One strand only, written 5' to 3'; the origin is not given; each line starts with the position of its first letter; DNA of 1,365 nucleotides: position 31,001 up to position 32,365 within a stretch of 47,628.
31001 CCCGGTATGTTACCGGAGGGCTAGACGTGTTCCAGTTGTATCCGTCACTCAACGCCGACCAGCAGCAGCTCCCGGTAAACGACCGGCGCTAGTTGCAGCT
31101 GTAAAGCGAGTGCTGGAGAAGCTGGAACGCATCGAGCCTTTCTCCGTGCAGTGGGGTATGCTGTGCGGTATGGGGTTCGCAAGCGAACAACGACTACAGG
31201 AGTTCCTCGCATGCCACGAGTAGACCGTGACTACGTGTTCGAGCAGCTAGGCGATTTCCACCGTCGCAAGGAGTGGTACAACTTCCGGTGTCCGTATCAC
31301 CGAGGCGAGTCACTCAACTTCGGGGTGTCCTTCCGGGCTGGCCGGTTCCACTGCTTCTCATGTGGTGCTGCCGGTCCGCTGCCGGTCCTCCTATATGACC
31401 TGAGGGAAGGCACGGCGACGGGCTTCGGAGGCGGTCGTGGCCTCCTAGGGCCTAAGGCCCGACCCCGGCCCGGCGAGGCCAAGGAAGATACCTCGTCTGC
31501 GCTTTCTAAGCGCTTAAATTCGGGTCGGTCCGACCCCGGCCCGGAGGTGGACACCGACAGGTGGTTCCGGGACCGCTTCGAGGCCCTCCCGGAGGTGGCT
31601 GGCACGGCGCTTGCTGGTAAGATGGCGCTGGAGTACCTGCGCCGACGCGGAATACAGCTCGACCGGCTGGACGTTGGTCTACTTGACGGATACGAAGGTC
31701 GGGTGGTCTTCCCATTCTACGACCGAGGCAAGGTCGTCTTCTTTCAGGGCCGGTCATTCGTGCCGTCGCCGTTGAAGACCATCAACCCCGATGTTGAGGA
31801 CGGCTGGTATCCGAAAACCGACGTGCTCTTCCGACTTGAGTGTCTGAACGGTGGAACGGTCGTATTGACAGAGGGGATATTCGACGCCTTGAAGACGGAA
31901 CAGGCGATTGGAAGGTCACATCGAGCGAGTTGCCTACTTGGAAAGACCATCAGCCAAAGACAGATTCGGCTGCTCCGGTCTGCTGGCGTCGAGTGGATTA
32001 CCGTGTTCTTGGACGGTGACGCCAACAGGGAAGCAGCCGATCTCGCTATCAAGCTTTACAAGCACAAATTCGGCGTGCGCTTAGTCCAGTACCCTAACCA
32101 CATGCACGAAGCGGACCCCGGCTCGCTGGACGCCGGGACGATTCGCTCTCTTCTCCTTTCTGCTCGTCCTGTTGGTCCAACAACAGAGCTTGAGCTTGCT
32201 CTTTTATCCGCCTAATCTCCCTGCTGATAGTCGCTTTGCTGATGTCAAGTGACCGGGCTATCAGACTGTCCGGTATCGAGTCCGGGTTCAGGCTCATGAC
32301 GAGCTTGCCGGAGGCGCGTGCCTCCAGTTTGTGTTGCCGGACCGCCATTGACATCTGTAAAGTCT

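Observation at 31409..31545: GC-rich structured repeat inserted in frame inside the DnaG-like primase gene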

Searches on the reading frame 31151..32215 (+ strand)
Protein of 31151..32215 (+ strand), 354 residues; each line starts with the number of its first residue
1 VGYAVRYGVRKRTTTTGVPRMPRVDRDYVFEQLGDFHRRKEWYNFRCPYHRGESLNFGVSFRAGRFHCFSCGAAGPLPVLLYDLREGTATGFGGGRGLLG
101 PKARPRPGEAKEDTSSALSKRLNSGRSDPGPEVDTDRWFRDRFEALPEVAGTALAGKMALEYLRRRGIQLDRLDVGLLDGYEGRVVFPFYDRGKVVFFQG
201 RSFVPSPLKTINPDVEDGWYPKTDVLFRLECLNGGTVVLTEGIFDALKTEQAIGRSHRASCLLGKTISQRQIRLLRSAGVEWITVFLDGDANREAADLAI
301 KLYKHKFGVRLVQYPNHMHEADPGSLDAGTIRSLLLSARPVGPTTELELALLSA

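Call 8: search_protein_families(library=pfam, proteins=[window:31151-32215:+], max_evalue=0.01)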
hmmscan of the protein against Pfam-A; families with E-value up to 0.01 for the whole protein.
window:31151-32215:+ (354 aa): 3 families
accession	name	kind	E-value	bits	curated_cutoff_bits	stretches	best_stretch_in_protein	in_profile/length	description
PF01807.25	Zn_ribbon_DnaG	-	3.2e-06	27.3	24.9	1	35-75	24-64/98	CHC2 zinc finger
PF13155.12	Toprim_2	-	1e-05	26.2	22.1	1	238-317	1-81/88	Toprim-like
PF08275.17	DNAG_N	-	0.00033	21.2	26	1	159-230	53-125/128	DNA primase catalytic core, N-terminal domain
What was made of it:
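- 31211..32215 (+): DnaG-like primase gene, with Zn ribbon, linker, and RNA-polymerase/Toprim core. Alternative upstream starts exist at 31151 and 31163. Pfam hits to Zn_ribbon_DnaG, DNAG_N and Toprim_2 (call 8).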

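Call 9: find_homologous_proteins(query=window:31151-32215:+, max_evalue=0.001)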
Query window:31151-32215:+ (354 aa): 22 proteins with E <= 0.001 among 8000 candidates.
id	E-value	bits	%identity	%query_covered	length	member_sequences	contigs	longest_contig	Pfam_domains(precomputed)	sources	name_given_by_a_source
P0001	5.4e-227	771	100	94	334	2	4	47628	PF13155.13,PF01807.26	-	-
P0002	1.9e-64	236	42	93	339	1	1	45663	PF13155.13,PF01807.26,PF13662.13,PF01751.29,PF13362.13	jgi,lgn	jgi:5S rRNA maturation endonuclease (ribonuclease M5)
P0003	1.3e-63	233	40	93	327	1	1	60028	PF13155.13,PF13362.13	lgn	-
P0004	1.9e-60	223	39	93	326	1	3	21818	PF01807.26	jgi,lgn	-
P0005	2.5e-60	222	40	92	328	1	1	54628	PF13155.13,PF01807.26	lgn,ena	-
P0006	9.3e-60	220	39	91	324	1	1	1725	PF01807.26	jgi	-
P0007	1.1e-59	220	39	93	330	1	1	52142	PF01807.26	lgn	-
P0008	4.5e-53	198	39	87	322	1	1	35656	PF13155.13,PF13662.13,PF13362.13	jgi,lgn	jgi:hypothetical protein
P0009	1.7e-51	193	36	92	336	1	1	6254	PF13155.13,PF01807.26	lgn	-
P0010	7.0e-26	109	32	90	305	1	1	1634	PF13155.13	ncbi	-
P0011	1.7e-10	58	32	44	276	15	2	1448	PF08275.18,PF13155.13,PF01807.26,PF13662.13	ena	-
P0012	1.1e-8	52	26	82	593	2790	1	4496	PF08275.18,PF13155.13,PF01807.26,PF13662.13,PF10410.15,PF01751.29,PF13362.13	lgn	-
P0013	1.3e-8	52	26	82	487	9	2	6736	PF08275.18,PF13155.13,PF01807.26,PF13662.13,PF01751.29,PF13362.13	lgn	-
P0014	1.3e-8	52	26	82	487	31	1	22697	PF08275.18,PF13155.13,PF01807.26,PF13662.13,PF01751.29,PF13362.13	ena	-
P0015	2.4e-8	51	25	82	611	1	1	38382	PF08275.18,PF13155.13,PF01807.26,PF13662.13,PF01170.25,PF10410.15,PF01751.29,PF13362.13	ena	-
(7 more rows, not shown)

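Call 15: find_encoding_contigs(protein=P0002, flank=10000, max_places=2)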
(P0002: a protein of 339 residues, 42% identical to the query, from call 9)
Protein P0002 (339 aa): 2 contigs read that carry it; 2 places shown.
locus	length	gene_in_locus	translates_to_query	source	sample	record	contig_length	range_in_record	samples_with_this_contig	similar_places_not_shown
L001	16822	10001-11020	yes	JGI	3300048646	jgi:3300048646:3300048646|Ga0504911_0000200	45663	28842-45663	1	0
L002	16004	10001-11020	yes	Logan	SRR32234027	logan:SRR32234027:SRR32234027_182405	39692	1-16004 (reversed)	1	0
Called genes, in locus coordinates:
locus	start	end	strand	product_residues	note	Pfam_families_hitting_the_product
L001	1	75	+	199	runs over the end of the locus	-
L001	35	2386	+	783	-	PF03167:UDG, PF01612:DNA_pol_A_exo1, PF00476:DNA_pol_A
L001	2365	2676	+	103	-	-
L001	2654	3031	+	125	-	-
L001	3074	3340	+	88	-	-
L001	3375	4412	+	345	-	-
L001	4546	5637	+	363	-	PF00709:Adenylsucc_synt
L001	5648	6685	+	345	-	PF13238:AAA_18 (weak), PF13671:AAA_33 (weak), PF08761:dUTPase_2 (faint)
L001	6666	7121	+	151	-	-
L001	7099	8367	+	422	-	PF03796:DnaB_C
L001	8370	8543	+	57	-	-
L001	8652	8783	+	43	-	-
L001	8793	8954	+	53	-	-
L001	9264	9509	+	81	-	-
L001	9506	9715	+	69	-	-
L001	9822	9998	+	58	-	-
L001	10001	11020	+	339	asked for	PF01807:Zn_ribbon_DnaG (weak), PF01751:Toprim (weak), PF13362:Toprim_3 (weak), PF13662:Toprim_4 (weak), PF13155:Toprim_2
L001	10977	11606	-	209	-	PF04542:Sigma70_r2 (weak)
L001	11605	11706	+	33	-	-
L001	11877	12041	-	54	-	-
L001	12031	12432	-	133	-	-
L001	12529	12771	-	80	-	-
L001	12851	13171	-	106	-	-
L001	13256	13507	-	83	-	-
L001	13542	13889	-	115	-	-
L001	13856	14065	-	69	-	-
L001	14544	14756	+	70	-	-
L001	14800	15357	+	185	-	-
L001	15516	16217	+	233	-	PF00684:DnaJ_CXXCXGXG (weak)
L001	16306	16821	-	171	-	?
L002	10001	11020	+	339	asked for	PF01807:Zn_ribbon_DnaG (weak), PF01751:Toprim (weak), PF13362:Toprim_3 (weak), PF13662:Toprim_4 (weak), PF13155:Toprim_2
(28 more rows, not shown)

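Call 19: find_related_loci(query=A2, collection=viral_contigs, flank=10000)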
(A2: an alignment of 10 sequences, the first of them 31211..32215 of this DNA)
Query A2 (334 aa) in viral_contigs; peptide patterns used: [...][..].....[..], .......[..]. (x = any residue, [..] = any of these).
599 stretches matched a pattern (row limit reached: there are more); 295 encode a relative of the query (tblastn E <= 1e-3); the best 80 are kept; 80 distinct loci.
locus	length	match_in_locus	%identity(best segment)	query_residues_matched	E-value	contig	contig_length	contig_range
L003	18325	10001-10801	27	10-315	7e-24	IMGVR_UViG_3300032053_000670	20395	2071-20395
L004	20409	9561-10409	28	25-334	2e-19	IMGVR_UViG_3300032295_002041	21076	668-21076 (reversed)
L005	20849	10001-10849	28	25-334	2e-19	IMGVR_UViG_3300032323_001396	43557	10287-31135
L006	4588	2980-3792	27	23-322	4e-18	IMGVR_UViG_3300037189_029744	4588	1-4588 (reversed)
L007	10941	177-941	28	13-292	8e-18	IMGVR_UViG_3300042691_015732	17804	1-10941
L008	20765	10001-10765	28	13-292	8e-18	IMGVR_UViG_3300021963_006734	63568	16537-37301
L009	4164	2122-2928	26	23-321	1e-17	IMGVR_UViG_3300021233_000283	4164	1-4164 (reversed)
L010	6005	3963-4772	27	23-321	2e-17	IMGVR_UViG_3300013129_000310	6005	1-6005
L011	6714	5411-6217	25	23-321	2e-17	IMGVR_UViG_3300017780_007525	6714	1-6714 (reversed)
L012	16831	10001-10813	27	23-322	3e-17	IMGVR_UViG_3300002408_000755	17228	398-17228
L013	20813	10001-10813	27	23-322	3e-17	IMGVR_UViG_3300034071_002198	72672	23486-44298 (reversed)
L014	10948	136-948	27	23-322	2e-17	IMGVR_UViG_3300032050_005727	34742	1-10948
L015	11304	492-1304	27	23-322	3e-17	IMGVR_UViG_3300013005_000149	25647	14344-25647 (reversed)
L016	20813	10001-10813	27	23-322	4e-17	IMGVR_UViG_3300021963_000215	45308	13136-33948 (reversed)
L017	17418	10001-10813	27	23-322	3e-17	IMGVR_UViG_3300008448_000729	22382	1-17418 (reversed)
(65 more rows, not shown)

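Call 20: find_encoding_contigs(protein=P0003, flank=10000, max_places=1)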
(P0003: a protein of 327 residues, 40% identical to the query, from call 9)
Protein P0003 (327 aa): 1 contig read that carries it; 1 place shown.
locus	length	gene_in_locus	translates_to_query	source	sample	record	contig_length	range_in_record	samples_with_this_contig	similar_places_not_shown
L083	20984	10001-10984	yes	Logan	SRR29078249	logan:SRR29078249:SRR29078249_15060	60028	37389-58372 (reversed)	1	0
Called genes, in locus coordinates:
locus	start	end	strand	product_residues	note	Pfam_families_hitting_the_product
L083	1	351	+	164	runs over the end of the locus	PF24608:PDDEXK_15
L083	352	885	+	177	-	-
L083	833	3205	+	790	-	PF01612:DNA_pol_A_exo1, PF00476:DNA_pol_A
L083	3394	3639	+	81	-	-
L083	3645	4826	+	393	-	-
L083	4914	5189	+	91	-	-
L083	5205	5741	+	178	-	-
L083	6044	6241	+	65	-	-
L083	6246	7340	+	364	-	PF00709:Adenylsucc_synt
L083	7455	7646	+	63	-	-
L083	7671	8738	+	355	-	PF13207:AAA_17 (weak), PF13238:AAA_18, PF08761:dUTPase_2 (weak)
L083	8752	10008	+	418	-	PF03796:DnaB_C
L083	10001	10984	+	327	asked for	PF13155:Toprim_2, PF13362:Toprim_3 (weak)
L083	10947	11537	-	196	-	-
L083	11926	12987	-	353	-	PF06067:DUF932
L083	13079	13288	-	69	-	-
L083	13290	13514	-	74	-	-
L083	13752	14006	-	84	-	-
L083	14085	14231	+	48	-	-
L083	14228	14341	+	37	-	-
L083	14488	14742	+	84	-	-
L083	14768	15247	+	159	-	-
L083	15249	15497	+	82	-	-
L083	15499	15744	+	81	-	-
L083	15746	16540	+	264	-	PF10979:DUF2786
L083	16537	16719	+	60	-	-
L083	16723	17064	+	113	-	-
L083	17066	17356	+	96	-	-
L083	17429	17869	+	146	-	-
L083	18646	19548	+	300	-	PF00303:Thymidylat_synt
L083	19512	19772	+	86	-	-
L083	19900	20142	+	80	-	PF00550:PP-binding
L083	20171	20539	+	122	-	-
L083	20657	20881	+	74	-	-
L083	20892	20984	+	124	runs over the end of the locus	-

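Call 21: find_encoding_contigs(protein=P0005, flank=10000, max_places=1)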
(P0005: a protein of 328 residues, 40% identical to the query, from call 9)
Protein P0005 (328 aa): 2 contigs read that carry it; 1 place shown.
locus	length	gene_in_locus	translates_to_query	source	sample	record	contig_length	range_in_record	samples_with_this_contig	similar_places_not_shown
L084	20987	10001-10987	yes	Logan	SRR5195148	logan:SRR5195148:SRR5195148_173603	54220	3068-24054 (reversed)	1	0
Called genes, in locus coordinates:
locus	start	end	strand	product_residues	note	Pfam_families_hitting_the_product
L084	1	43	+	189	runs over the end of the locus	PF06941:NT5C, PF13439:Glyco_transf_4 (weak)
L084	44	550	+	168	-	PF24608:PDDEXK_15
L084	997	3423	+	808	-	PF03167:UDG (weak), PF01612:DNA_pol_A_exo1, PF00476:DNA_pol_A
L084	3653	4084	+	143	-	-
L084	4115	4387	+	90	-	-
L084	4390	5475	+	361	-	PF08804:gp32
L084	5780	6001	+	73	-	-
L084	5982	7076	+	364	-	PF00709:Adenylsucc_synt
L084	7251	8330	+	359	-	PF13238:AAA_18, PF13671:AAA_33 (weak), PF13207:AAA_17 (weak), PF08761:dUTPase_2 (faint)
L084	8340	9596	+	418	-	PF06745:ATPase (faint), PF03796:DnaB_C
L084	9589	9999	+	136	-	-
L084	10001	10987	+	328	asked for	PF01807:Zn_ribbon_DnaG (weak), PF13155:Toprim_2 (weak)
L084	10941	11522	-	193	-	-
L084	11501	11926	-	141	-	-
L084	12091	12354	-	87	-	-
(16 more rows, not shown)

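Call 22: find_encoding_contigs(protein=P0007, flank=10000, max_places=1)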
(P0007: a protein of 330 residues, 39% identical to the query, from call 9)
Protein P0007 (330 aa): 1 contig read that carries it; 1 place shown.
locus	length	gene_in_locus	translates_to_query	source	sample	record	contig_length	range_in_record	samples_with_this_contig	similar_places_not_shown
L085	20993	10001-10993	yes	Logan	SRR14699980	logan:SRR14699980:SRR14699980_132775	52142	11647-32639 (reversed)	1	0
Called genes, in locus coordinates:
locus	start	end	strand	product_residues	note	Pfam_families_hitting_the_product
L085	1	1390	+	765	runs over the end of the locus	PF01612:DNA_pol_A_exo1, PF00476:DNA_pol_A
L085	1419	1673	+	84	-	-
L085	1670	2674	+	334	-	PF08804:gp32 (weak)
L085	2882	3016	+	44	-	-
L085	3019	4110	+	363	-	PF00709:Adenylsucc_synt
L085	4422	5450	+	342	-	PF13238:AAA_18 (weak), PF08761:dUTPase_2 (faint)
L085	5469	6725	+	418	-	PF06745:ATPase (faint), PF03796:DnaB_C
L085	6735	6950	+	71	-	-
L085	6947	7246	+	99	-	PF00226:DnaJ (weak)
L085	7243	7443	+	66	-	PF20600:ExoX-like_C (faint)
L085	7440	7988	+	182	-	-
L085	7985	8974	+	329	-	-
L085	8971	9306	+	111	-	PF01381:HTH_3, PF13560:HTH_31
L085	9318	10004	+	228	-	PF02511:Thy1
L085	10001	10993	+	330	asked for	PF01807:Zn_ribbon_DnaG (weak)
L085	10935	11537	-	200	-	PF04542:Sigma70_r2 (weak)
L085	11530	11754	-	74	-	-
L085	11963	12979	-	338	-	PF06067:DUF932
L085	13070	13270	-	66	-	-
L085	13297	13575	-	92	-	-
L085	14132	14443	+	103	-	-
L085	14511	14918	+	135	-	-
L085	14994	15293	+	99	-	-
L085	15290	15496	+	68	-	-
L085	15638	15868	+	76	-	-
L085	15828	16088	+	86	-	-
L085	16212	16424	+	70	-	-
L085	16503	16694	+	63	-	-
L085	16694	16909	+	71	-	-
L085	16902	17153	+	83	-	-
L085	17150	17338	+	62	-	-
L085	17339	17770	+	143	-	-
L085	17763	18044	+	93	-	-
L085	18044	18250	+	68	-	-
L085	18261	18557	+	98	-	-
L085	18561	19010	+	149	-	-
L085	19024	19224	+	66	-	-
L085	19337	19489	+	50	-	-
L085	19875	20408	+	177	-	-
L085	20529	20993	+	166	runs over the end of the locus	PF04542:Sigma70_r2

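Call 45: list_cluster_members(proteins=[P0001, P0143, P0023])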
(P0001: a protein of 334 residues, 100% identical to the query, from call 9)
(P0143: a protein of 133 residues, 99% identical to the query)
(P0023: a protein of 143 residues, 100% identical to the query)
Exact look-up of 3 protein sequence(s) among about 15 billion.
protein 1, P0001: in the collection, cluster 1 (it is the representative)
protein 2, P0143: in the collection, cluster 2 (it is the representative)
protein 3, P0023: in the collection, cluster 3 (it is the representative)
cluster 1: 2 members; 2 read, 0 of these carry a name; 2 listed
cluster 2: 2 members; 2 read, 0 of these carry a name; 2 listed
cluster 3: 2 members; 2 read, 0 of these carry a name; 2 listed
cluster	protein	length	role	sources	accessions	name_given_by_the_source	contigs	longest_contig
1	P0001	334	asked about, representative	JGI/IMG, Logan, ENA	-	-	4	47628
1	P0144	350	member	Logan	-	-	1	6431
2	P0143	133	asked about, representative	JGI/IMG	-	-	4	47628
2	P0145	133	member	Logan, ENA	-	-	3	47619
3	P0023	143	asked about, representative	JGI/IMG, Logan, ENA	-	-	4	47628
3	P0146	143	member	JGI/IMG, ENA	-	-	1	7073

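Call 63: find_encoding_contigs(protein=P0009, flank=10000, max_places=1)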
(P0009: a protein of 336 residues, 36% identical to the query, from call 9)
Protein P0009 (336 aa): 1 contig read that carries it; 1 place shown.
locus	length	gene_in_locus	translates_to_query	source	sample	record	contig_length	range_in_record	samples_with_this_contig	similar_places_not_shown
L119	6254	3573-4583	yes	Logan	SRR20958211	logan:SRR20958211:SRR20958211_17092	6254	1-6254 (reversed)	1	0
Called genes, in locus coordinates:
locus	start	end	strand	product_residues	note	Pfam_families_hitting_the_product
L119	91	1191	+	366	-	PF00709:Adenylsucc_synt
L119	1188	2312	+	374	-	PF13238:AAA_18 (weak), PF08761:dUTPase_2 (faint)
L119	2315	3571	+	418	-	PF03796:DnaB_C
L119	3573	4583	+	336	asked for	PF01807:Zn_ribbon_DnaG (weak), PF13155:Toprim_2 (weak)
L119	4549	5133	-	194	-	PF04542:Sigma70_r2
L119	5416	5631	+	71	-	-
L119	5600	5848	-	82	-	-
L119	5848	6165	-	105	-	-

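Call 64: find_encoding_contigs(protein=P0008, flank=10000, max_places=1)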
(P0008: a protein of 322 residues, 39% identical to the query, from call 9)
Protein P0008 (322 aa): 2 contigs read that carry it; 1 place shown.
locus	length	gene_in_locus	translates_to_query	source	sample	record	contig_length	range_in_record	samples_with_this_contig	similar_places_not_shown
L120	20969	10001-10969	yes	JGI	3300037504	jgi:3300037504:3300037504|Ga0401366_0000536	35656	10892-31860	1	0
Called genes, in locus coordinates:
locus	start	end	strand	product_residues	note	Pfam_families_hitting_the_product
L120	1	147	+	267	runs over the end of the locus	PF12705:PDDEXK_1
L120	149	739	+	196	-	-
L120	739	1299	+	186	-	PF24608:PDDEXK_15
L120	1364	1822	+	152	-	-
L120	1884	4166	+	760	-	PF03167:UDG (weak), PF01612:DNA_pol_A_exo1, PF00476:DNA_pol_A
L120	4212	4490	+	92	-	-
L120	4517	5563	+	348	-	-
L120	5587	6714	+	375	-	PF00709:Adenylsucc_synt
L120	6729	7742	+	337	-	PF13207:AAA_17 (weak), PF13238:AAA_18 (faint), PF08761:dUTPase_2 (weak)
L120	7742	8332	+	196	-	-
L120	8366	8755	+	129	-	-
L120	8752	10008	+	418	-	PF13481:AAA_25 (faint), PF03796:DnaB_C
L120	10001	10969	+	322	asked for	PF13155:Toprim_2, PF13362:Toprim_3 (weak), PF13662:Toprim_4 (weak)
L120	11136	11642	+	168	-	-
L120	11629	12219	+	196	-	-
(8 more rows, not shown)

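Call 65: find_encoding_contigs(protein=P0004, flank=10000, max_places=1)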
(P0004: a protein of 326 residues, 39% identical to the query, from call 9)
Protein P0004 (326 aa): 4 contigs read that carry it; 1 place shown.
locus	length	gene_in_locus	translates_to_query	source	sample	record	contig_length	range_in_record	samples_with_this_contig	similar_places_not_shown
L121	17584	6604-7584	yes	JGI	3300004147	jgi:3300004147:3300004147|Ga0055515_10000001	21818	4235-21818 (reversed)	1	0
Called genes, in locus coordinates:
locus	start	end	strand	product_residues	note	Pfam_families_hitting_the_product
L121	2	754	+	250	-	?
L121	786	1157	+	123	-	PF02796:HTH_7 (faint)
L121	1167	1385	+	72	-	-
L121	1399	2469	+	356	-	-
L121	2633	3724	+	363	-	PF00709:Adenylsucc_synt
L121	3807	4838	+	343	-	PF13207:AAA_17 (weak), PF13238:AAA_18, PF08761:dUTPase_2 (weak)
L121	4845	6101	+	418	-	PF03796:DnaB_C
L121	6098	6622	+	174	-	PF05063:MT-A70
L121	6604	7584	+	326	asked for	PF01807:Zn_ribbon_DnaG (weak)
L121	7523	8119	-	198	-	PF04542:Sigma70_r2 (weak)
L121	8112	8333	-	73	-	-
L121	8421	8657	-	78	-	-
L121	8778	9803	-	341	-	PF06067:DUF932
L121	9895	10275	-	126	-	-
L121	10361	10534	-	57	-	-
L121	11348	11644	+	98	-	-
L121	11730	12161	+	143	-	-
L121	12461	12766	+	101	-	-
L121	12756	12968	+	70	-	-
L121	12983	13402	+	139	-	PF18925:DUF5675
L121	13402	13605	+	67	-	-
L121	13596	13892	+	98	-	-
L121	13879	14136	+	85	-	-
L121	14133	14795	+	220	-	PF02511:Thy1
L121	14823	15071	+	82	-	-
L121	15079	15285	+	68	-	-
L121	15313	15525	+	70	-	-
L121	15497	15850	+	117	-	-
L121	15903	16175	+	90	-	PF24043:DUF7352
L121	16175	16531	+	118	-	-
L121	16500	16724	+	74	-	PF20600:ExoX-like_C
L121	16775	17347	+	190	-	-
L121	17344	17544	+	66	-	-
